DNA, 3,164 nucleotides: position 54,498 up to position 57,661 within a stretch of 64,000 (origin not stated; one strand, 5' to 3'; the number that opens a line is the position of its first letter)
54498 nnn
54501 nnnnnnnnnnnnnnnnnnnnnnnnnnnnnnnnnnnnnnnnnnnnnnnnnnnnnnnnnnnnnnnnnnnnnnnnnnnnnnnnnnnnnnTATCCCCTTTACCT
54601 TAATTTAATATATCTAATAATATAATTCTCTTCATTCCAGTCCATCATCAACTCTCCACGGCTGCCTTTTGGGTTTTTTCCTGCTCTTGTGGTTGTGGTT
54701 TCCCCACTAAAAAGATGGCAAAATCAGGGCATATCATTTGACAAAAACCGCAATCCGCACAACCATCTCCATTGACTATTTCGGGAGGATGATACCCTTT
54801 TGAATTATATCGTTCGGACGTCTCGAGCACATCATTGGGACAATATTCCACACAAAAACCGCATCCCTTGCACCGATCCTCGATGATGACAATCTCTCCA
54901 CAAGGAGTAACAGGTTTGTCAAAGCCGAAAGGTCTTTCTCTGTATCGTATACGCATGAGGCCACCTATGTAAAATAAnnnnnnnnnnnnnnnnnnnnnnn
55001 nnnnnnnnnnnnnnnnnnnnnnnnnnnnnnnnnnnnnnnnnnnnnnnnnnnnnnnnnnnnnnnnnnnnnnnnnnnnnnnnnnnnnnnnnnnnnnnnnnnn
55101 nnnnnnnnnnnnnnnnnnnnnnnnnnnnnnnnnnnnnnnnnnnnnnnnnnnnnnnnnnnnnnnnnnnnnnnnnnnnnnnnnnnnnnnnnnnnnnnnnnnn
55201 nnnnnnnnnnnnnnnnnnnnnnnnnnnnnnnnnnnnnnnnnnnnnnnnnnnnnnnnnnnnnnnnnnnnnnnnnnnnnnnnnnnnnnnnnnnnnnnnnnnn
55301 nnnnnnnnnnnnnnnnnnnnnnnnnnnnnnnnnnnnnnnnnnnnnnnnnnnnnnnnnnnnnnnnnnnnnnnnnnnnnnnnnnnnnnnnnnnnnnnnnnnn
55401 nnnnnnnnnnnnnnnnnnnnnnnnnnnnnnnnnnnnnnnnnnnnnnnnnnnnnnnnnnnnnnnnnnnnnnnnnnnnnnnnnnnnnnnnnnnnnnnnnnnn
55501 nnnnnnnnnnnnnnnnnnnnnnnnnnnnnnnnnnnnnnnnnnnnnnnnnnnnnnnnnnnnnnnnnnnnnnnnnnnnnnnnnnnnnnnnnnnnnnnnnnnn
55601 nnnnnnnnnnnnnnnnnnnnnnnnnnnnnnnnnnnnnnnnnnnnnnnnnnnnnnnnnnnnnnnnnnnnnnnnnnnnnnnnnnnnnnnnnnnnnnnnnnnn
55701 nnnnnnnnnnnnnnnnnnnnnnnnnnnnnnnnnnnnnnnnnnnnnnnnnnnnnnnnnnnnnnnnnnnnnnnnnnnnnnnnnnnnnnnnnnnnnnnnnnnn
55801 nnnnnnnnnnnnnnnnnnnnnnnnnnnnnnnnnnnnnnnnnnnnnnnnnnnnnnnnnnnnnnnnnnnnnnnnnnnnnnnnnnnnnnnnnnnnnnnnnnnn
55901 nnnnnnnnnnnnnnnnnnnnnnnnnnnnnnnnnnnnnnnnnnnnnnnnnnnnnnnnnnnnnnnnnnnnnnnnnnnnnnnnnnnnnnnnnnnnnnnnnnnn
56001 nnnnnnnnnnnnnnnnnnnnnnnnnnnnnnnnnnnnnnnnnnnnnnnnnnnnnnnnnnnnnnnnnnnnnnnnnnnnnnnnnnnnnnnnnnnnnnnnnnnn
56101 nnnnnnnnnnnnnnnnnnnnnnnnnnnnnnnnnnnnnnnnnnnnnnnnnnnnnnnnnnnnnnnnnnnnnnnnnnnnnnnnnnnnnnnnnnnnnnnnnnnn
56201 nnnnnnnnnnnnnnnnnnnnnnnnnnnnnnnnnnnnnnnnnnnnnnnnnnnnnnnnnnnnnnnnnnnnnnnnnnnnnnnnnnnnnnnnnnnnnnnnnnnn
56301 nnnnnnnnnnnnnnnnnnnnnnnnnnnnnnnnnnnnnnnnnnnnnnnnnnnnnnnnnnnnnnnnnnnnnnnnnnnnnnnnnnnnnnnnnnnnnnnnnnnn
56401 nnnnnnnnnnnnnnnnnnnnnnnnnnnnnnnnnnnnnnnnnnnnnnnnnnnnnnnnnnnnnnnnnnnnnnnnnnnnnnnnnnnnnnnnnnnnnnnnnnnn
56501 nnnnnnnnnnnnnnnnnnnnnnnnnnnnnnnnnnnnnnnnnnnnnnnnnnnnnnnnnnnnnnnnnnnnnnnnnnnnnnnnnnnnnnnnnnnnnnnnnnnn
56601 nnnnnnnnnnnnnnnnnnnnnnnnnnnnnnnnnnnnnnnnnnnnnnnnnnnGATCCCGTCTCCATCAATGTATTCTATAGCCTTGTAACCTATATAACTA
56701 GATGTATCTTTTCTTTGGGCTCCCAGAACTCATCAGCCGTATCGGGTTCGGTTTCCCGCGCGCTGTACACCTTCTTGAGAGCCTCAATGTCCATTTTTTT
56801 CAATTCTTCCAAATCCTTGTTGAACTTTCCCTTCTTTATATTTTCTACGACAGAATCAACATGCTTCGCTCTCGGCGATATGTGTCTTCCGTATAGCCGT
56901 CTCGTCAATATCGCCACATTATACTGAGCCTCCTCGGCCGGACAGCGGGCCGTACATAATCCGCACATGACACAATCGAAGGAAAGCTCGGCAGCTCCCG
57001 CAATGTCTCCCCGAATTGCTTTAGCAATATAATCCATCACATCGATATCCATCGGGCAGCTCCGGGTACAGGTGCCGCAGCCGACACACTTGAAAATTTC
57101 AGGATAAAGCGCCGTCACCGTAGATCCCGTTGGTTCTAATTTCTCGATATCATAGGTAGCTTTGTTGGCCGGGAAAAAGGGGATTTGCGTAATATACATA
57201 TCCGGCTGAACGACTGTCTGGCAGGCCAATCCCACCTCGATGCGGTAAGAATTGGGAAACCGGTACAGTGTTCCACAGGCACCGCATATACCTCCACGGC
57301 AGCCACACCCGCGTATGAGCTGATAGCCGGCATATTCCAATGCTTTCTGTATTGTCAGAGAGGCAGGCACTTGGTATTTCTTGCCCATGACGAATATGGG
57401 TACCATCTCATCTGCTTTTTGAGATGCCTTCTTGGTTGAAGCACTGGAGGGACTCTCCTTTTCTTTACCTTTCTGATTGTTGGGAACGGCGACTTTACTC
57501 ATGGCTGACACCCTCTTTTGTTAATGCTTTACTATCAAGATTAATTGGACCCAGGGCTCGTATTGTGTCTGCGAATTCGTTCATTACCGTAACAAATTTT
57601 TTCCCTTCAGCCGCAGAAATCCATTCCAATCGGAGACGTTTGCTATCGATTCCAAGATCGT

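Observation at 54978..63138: HEAT-repeat/HdrC/HdrB/HdrA/MvhD genes transcriptionally fused to a soluble fumarate-reductase-like FeS subunit and flavoprotein: candidate Hdr-coupled (bifurcating/confurcating) fumarate reductase or succinate dehydrogenase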

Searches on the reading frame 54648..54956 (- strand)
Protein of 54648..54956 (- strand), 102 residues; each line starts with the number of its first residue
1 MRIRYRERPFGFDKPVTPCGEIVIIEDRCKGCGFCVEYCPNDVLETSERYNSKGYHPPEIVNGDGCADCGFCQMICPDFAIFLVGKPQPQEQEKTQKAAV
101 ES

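Call 3: search_protein_families(library=pfam, proteins=[window:54648-54956:-], max_evalue=0.01)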
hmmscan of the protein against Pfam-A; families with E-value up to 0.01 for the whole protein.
window:54648-54956:- (102 aa): 13 families
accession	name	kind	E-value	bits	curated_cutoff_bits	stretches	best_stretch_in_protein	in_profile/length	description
PF12838.12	Fer4_7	-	2.3e-11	44.4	27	1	28-77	1-49/52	4Fe-4S dicluster domain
PF00037.32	Fer4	-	8.1e-11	41.7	21.1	1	22-44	1-23/24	4Fe-4S binding domain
PF12797.12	Fer4_2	-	9.4e-09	35.1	24.5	1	22-40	3-21/22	4Fe-4S binding domain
PF12837.12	Fer4_6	-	2.9e-08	33.7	25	1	22-43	2-23/24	4Fe-4S binding domain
PF12800.12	Fer4_4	-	2.6e-07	30.8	24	1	27-41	2-16/17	4Fe-4S binding domain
PF13484.11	Fer4_16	-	3.7e-07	31.3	30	1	28-51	1-25/66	4Fe-4S double cluster binding domain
PF13237.11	Fer4_10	-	6.7e-07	29.6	25.5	1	22-77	2-53/53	4Fe-4S dicluster domain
PF14697.11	Fer4_21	-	1.1e-06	29.1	35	1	22-44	34-57/59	4Fe-4S dicluster domain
PF25160.1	LdpA_Fe-S-bd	-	2.6e-06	27.6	27.6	1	22-47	21-46/49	LdpA Fe-S cluster-binding domain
PF13183.11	Fer4_8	-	5.4e-06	27.3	27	0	27-43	52-68/68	4Fe-4S dicluster domain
PF13187.11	Fer4_9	-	1.4e-05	25.4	27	1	28-79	1-50/52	4Fe-4S dicluster domain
PF17179.9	Fer4_22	-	0.00088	20.5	27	0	66-94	2-29/95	4Fe-4S dicluster domain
PF13534.11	Fer4_17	-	0.0084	17.1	22.2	0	28-78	1-58/61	4Fe-4S dicluster domain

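Call 4: search_protein_families(library=ncbifam, proteins=[window:54648-54956:-], max_evalue=0.01)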
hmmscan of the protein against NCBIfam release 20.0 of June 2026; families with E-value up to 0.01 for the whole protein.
window:54648-54956:- (102 aa): 76 families (the best 25 are shown)
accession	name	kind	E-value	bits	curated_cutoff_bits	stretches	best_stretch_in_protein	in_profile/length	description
NF042987.1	OGOR_delta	exception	1.4e-16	60.4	125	1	22-81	26-85/89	2-oxoglutarate ferredoxin oxidoreductase subunit delta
NF007205.0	PRK09626.1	equivalog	8.8e-13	48.2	93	1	24-86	14-76/105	2-oxoglutarate-acceptor oxidoreductase subunit OorD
NF040864.1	HgcB_ferredoxin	equivalog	1e-09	38.1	99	1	24-81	11-61/93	mercury methylation ferredoxin HgcB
NF042909.1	FMH_DH_FwdF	exception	1.2e-09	37.8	375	1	20-92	131-206/336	tungsten-dependent formylmethanofuran dehydrogenase subunit FwdF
TIGR02179.1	PorD_KorD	subfamily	1e-08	35.2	60.05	1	60-82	21-43/78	2-oxoacid:acceptor oxidoreductase, delta subunit, pyruvate/2-ketoisovalerate family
TIGR01971.1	NuoI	subfamily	2e-08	33.9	113.05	1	26-85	41-102/121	NADH-quinone oxidoreductase, chain I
NF040684.1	PorD_Arch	equivalog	4e-08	33.2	120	2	26-46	61-81/85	pyruvate synthase subunit PorD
NF043069.1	T4HPD_activ_SAM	equivalog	4.4e-08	32.8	425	1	21-88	45-104/299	trans-4-hydroxy-L-proline dehydratase activase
NF043039.1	HgcAB_like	equivalog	6.9e-08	32.5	285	1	20-81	293-349/350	HgcAB-like fusion protein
NF045874.1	Vhu_polyferre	exception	1.1e-07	30.9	600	1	16-97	117-189/381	F420-non-reducing hydrogenase associated-polyferredoxin VhuB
NF007204.0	PRK09625.1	equivalog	5.3e-07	29.7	125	2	25-42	87-104/133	pyruvate flavodoxin oxidoreductase subunit delta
NF004542.0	PRK05888.2-3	equivalog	1.5e-06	27.8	248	1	26-83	82-141/203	NADH-quinone oxidoreductase subunit NuoI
TIGR01944.1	rnfB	subfamily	1.9e-06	27.6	68.7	1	23-99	109-178/190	RnfABCDGE type electron transport complex subunit B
NF004545.0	PRK05888.3-1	equivalog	2.3e-06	27.3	229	1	22-84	61-126/154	NADH-quinone oxidoreductase subunit NuoI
NF004541.0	PRK05888.2-2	equivalog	2.9e-06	27.2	217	1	19-80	53-110/168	NADH-quinone oxidoreductase subunit NuoI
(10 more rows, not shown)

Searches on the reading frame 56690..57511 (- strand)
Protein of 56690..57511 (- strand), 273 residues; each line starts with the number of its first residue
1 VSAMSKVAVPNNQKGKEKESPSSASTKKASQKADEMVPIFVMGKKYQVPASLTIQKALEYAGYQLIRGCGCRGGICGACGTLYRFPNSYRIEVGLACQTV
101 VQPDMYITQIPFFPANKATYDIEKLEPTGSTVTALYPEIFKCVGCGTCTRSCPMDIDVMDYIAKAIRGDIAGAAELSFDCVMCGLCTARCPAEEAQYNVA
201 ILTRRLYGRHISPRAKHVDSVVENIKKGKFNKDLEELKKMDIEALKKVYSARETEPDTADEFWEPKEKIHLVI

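Call 3: search_protein_families(library=pfam, proteins=[window:56690-57511:-], max_evalue=0.01)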
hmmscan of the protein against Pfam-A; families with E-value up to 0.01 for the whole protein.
window:56690-57511:- (273 aa): 12 families
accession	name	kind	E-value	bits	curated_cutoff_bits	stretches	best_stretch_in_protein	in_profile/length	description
PF13187.11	Fer4_9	-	9.6e-11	42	27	1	141-192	1-49/52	4Fe-4S dicluster domain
PF13237.11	Fer4_10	-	2.3e-09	37.5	25.5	1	141-191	8-53/53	4Fe-4S dicluster domain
PF12838.12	Fer4_7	-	9.3e-08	32.9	27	1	141-192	1-50/52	4Fe-4S dicluster domain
PF13534.11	Fer4_17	-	1.5e-07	32.3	22.2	1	131-157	40-61/61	4Fe-4S dicluster domain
PF13183.11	Fer4_8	-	4.6e-07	30.7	27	1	140-192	3-66/68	4Fe-4S dicluster domain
PF14691.11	Fer4_20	-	2.2e-05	24.6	25.8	1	138-194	20-79/113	Dihydroprymidine dehydrogenase domain II, 4Fe-4S cluster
PF17179.9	Fer4_22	-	4.8e-05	24.6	27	0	138-156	77-95/95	4Fe-4S dicluster domain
PF14697.11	Fer4_21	-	0.00024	21.6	35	1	141-194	7-55/59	4Fe-4S dicluster domain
PF12797.12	Fer4_2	-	0.0011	19.2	24.5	1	141-153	9-21/22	4Fe-4S binding domain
PF00037.32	Fer4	-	0.0018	18.5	21.1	1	141-155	7-21/24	4Fe-4S binding domain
PF12800.12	Fer4_4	-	0.002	18.8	24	1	141-155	3-17/17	4Fe-4S binding domain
PF12837.12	Fer4_6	-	0.0052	17.1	25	1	141-155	8-22/24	4Fe-4S binding domain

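Call 4: search_protein_families(library=ncbifam, proteins=[window:56690-57511:-], max_evalue=0.01)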
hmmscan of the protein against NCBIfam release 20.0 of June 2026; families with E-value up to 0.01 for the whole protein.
window:56690-57511:- (273 aa): 47 families (the best 25 are shown)
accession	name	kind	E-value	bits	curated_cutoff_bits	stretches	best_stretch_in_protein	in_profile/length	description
TIGR00314.1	cdhA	equivalog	2.6e-09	35.5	781.3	1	133-193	392-452/784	CO dehydrogenase/acetyl-CoA synthase complex subunit alpha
NF004898.0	PRK06259.1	equivalog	3.9e-09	35.7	385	1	118-162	164-208/488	fumarate reductase (CoM/CoB) subunit TfrB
NF042909.1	FMH_DH_FwdF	exception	3.2e-08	33.1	375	1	141-198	16-75/336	tungsten-dependent formylmethanofuran dehydrogenase subunit FwdF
TIGR01945.1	rnfC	subfamily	1.7e-07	30.2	245.95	1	140-194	363-418/435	RnfABCDGE type electron transport complex subunit C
TIGR00403.1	ndhI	equivalog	2.3e-07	30.6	302.35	1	119-193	41-117/183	NAD(P)H-quinone oxidoreductase subunit I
TIGR01971.1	NuoI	subfamily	1.8e-06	27.6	113.05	1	140-193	42-96/121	NADH-quinone oxidoreductase, chain I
TIGR00384.1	dhsB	subfamily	3.1e-06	26.8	88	0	138-164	194-220/222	succinate dehydrogenase and fumarate reductase iron-sulfur protein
TIGR03048.1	PS_I_psaC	equivalog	5.3e-06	26.6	130.65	1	141-196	9-63/80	photosystem I iron-sulfur center protein PsaC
NF004540.0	PRK05888.2-1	equivalog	6.4e-06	25.8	215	1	132-194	38-102/139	NADH-quinone oxidoreductase subunit NuoI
NF041890.1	hdrC_Methbact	equivalog_domain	7.8e-06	25.6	270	1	163-205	13-57/192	ferredoxin:CoB-CoM heterodisulfide reductase subunit HdrC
TIGR01316.1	gltA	equivalog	1.3e-05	24.2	471.75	1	131-203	17-94/449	NADPH-dependent glutamate synthase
TIGR02512.1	FeFe_hydrog_A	subfamily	2.2e-05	23.5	405.95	1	139-193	6-65/375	[FeFe] hydrogenase, group A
NF045480.1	FdxA_Actino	equivalog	2.7e-05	24.4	125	0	179-239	39-100/107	ferredoxin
NF003454.1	PRK05035.1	equivalog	3.2e-05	22.6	345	1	137-193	364-421/556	electron transport complex subunit RsxC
NF004538.0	PRK05888.1-4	equivalog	7.4e-05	22.4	135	1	114-162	74-122/162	NADH-quinone oxidoreductase subunit NuoI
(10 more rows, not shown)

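Call 55: search_solved_structures(query=window:56690-57511:-, max_evalue=0.01, show_alignments=1)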
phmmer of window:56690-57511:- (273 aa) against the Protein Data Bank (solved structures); distinct sequences matched with E-value up to 0.01: 104 (the best 60 are shown).
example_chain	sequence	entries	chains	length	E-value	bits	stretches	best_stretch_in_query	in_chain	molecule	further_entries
9sfi_T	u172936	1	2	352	2.6e-10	43.3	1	140-197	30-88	4Fe-4S ferredoxin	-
9sw6_H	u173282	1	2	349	1.1e-09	41.3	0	141-196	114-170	Tungsten formylmethanofuran dehydrogenase, subunit F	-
5t5i_F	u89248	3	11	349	4.7e-08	35.9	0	141-195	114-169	Tungsten formylmethanofuran dehydrogenase subunit fwdF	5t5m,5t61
9grx_I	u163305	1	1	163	9.2e-07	31.7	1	120-193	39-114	NAD(P)H-quinone oxidoreductase subunit I, chloroplastic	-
7bkb_K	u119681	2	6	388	1.4e-06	31.1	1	141-193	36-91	Formylmethanofuran dehydrogenase, subunit F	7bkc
7wfg_I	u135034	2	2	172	3.9e-06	29.7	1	120-193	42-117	NAD(P)H-quinone oxidoreductase subunit I, chloroplastic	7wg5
6hum_I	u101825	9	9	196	4e-06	29.6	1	119-193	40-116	NAD(P)H-quinone oxidoreductase subunit I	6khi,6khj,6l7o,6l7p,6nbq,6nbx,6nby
7eu3_I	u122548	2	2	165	7.1e-06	28.8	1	135-193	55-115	NAD(P)H-quinone oxidoreductase subunit I, chloroplastic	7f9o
8ahx_C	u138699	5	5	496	1.5e-05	27.7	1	141-193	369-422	Ion-translocating oxidoreductase complex subunit C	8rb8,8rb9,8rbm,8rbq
7yca_C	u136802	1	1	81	1.7e-05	27.6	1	141-198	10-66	Photosystem I iron-sulfur center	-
9e0j_K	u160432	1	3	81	2e-05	27.3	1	141-198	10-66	Photosystem I iron-sulfur center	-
5zgb_C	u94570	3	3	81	3.1e-05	26.7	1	141-196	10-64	PsaC | Photosystem I iron-sulfur center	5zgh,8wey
3cf4_A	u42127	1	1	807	3.3e-05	26.6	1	136-199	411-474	Acetyl-CoA decarboxylase/synthase alpha subunit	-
7f4v_aC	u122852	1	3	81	3.5e-05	26.5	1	141-198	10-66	Photosystem I iron-sulfur center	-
8cmo_C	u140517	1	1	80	4.6e-05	26.2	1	141-197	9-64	Photosystem I subunit VII PsaC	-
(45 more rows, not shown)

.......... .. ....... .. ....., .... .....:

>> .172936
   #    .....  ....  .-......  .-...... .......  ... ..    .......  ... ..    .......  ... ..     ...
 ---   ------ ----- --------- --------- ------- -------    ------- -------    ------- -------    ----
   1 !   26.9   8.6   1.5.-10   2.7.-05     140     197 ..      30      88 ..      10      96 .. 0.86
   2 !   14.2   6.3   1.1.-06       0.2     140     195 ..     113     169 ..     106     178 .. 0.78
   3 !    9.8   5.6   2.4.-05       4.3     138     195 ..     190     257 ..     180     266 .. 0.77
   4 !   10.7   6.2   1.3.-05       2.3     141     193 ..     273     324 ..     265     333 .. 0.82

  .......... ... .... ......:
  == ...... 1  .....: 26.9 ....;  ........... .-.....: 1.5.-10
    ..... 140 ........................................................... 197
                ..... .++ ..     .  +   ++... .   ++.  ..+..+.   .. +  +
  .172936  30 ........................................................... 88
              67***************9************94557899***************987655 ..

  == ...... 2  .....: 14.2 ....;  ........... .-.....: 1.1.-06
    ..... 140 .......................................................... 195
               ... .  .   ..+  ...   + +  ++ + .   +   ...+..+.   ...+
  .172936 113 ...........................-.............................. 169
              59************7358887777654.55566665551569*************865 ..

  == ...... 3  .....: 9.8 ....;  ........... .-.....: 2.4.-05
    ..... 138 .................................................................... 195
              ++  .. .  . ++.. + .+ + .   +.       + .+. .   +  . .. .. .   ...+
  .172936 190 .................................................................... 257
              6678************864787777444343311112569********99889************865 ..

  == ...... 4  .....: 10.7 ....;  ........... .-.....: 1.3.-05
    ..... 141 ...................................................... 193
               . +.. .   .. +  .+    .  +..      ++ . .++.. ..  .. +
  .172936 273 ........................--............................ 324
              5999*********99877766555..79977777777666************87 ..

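Call 57: find_homologous_proteins(query=window:56690-57511:-, max_evalue=0.00001)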
Query window:56690-57511:- (273 aa): 5471 proteins with E <= 0.00001 among 6000 candidates; the best 120 are listed.
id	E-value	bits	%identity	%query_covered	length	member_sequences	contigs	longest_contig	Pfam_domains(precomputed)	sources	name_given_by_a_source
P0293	4.6e-181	618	100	99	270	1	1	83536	PF14691.12,PF12838.13,PF13534.12,PF13237.12,PF13183.12,PF13187.12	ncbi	-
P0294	1.1e-146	505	80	99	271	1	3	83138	PF14691.12,PF12838.13,PF13534.12,PF13237.12,PF13183.12,PF13187.12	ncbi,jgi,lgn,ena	-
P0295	1.2e-145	502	84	92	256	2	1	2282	PF12838.13,PF13534.12,PF13237.12,PF13183.12,PF13187.12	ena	-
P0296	1.3e-144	499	77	99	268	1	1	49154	PF12838.13,PF13534.12,PF13237.12,PF13183.12,PF13187.12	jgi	jgi:ferredoxin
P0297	8.3e-142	489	85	88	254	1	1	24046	PF12838.13,PF13534.12,PF13237.12,PF13183.12,PF13187.12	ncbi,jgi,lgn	-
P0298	2.9e-141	488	77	99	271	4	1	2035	PF14691.12,PF12838.13,PF13534.12,PF13237.12,PF13183.12,PF13187.12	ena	-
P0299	3.9e-141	487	76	99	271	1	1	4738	PF12838.13,PF13534.12,PF13237.12,PF13183.12,PF13187.12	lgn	-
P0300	1.5e-140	485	78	99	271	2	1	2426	PF14691.12,PF12838.13,PF13534.12,PF13237.12,PF13183.12,PF13187.12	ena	-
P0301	2.0e-140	485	75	99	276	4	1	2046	PF12838.13,PF13534.12,PF13237.12,PF13183.12,PF13187.12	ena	-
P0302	3.2e-140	484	82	92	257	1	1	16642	PF14691.12,PF12838.13,PF13534.12,PF13237.12,PF13183.12,PF13187.12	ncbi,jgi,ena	-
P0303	1.1e-139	482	81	90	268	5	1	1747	PF14691.12,PF12838.13,PF13534.12,PF13237.12,PF13183.12,PF13187.12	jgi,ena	-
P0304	6.8e-139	480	81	92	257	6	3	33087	PF14691.12,PF12838.13,PF13534.12,PF13237.12,PF13183.12,PF13187.12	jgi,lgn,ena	-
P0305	8.8e-138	476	76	98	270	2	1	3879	PF12838.13,PF13534.12,PF13237.12,PF13183.12,PF13187.12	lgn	-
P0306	2.5e-137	475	80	92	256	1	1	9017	PF14691.12,PF12838.13,PF13534.12,PF13237.12,PF13183.12,PF13187.12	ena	-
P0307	2.6e-137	475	81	91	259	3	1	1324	PF14691.12,PF12838.13,PF13534.12,PF13237.12,PF13183.12,PF13187.12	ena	-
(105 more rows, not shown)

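Call 65: find_encoding_contigs(protein=P0293, flank=10000, max_places=2)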
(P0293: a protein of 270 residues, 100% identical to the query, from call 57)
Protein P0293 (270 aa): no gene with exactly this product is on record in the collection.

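Call 71: predict_structure(alignment_id=A5)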
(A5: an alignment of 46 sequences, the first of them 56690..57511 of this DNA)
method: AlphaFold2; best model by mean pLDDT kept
length: 273 residues; sequences in the alignment: 46
mean_pLDDT: 70.5   pTM: 0.51
mean pLDDT of the five models: 70.5, 70.2, 64.5, 62.9, 61.6
residues with pLDDT >= 90: 27; 70-90: 141; 50-70: 63; < 50: 42
segments of 3 or more residues with pLDDT < 50: 1-32, 258-261
pLDDT, mean of each block of 10 residues (from residue 1): 28 29 32 75 88 86 67 61 81 77 84 58 88 84 74 69 87 77 56 73 86 83 89 89 83 53 56 50
secondary structure, 60 per line:
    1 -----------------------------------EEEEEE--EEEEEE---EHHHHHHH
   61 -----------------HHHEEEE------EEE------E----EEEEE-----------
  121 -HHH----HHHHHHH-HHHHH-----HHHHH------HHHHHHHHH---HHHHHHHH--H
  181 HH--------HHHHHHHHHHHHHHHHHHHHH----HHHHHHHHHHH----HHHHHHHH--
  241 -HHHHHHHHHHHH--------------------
elements in order: E36-41 E44-49 H54-60 E81-84 E91-93 E105-109 H129-135 H137-141 H147-151 H158-166 H170-177 H191-211 H216-226 H231-238 H242-253

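Call 74: fold_search(model_id=the predicted structure, library=pdb)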
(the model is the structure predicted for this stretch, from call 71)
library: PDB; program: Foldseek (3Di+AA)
matches with E <= 10: 539; with E <= 0.001: 1
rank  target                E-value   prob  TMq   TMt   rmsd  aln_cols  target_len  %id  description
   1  7arc_G                6.3e-04  1.00  0.21  0.09  12.7       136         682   18  Cryo-EM structure of Polytomella Complex-I (peripheral arm) (released 2021-12-08)
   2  5o31_G                1.2e-03  1.00  0.20  0.09  11.8       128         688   19  Mitochondrial complex I in the deactive state (released 2018-01-17)
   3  9f5x_C                1.7e-03  1.00  0.21  0.09  12.3       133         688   14  Structure of the Chlamydomonas reinhardtii respiratory supercomplex I1 III2 IV2 (released 2025-03-12)
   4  9smf_G                1.7e-03  0.99  0.20  0.09  12.3       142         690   16  Reduced bovine complex I in lipid nanodisc, NADH-active-Q10 (released 2026-03-18)
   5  9mqx_A                2.1e-03  1.00  0.23  0.25  12.5       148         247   18  Electron-bifurcating Tungstopyranopterin-containing aldehyde oxidoreductase with NADH (released 2025-07-16)
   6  7ak5_G                2.3e-03  0.99  0.20  0.09  12.1       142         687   16  Cryo-EM structure of respiratory complex I in the deactive state from Mus musculus at 3.2 A (released 2021-02-03)
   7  7qsk_G                2.3e-03  0.99  0.21  0.09  12.0       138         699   18  Bovine complex I in lipid nanodisc, Active-Q10 (released 2022-05-25)
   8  7qsm_G                2.4e-03  0.99  0.20  0.09  12.2       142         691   16  Bovine complex I in lipid nanodisc, Deactive-ligand (composite) (released 2022-05-25)
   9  7v2c_M                2.5e-03  0.98  0.20  0.09  11.5       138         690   17  Active state complex I from Q10 dataset (released 2022-03-02)
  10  9smi_G                2.7e-03  0.99  0.20  0.09  12.2       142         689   16  Reduced bovine complex I in lipid nanodisc, NADH-deactive (released 2026-03-18)
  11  8gym_S1               2.8e-03  1.00  0.20  0.08   3.5        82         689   28  Cryo-EM structure of Tetrahymena thermophila respiratory mega-complex MC IV2+(I+III2+II)2 (released 2023-06-14)
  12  8q45_G                3.0e-03  0.99  0.20  0.09  12.3       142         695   16  Inward-facing, closed proteoliposome complex I at 2.7 A. Initially purified in LMNG. (released 2024-06-05)
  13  8bed_G                4.3e-03  0.99  0.22  0.10  11.3       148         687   18  Cryo-EM structure of the Arabidopsis thaliana I+III2 supercomplex (CI peripheral tip) (released 2023-01-11)
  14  8e9g_G                4.5e-03  1.00  0.21  0.08   4.3        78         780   27  Mycobacterial respiratory complex I with both quinone positions modelled (released 2022-10-12)
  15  8zo8_S1               4.5e-03  0.99  0.21  0.09  11.7       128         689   19  Respirasome open state 3 in presence of metformin (SC-MetO3) (released 2025-11-19)
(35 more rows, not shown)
